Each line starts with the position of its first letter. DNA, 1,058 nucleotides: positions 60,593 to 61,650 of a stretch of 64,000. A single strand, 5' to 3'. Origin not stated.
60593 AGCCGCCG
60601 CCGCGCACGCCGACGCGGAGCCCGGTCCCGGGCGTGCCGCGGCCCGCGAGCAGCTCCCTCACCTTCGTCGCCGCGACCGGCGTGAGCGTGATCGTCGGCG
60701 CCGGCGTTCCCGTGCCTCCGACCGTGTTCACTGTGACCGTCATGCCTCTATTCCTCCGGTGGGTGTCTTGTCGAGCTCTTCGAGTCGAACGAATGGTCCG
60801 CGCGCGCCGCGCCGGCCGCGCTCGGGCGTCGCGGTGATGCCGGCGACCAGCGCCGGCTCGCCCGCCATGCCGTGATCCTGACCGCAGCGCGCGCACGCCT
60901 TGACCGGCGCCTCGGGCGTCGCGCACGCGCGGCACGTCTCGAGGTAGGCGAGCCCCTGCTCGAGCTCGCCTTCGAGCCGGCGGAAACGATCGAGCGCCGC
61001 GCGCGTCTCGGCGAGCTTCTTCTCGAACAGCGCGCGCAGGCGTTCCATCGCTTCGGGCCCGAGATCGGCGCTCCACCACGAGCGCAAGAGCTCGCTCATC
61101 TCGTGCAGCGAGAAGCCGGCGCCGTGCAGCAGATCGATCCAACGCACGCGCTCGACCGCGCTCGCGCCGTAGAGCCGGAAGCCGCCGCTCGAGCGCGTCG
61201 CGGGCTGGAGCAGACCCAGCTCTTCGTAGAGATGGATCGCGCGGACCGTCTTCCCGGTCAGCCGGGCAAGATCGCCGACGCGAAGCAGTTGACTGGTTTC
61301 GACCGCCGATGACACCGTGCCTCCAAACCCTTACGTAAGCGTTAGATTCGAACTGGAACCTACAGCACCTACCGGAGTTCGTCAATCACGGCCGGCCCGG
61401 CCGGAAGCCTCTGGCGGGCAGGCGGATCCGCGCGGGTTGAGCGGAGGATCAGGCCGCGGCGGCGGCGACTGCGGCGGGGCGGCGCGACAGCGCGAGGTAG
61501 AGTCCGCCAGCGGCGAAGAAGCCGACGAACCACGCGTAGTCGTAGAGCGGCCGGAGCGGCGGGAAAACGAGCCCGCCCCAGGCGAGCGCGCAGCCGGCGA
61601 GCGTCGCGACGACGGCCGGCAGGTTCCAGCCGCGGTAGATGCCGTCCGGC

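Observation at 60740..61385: Cys-rich MerR-family regulator translationally coupled to the head of the SUF operon, with an 18-bp palindrome in its leader: possible Fe-S/redox sensor of a non-canonical type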

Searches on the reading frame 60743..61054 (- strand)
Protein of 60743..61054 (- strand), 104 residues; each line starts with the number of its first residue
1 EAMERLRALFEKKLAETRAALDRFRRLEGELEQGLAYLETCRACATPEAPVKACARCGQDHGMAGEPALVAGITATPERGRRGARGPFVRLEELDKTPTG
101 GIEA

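Call 67: search_solved_structures(query=window:60743-61054:-, max_evalue=10, show_alignments=5)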
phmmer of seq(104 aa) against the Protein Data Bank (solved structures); distinct sequences matched with E-value up to 10: 1.
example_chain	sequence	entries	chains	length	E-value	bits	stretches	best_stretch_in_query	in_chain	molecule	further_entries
4dal_A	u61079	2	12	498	0.93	13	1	47-91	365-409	Putative aldehyde dehydrogenase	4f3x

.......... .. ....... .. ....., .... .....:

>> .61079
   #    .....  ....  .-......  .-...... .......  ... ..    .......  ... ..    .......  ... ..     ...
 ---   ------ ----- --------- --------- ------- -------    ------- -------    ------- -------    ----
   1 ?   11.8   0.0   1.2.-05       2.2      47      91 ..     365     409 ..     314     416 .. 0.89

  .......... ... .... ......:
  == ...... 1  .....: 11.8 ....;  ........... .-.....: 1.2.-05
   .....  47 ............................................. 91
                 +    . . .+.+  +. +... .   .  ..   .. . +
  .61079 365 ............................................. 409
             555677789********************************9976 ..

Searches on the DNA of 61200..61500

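Call 77: search_rna_families(source=window, start=61200, end=61500, threshold=evalue, max_evalue=1)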
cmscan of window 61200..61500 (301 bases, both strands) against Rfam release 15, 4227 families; matches with E-value up to 1: 0.
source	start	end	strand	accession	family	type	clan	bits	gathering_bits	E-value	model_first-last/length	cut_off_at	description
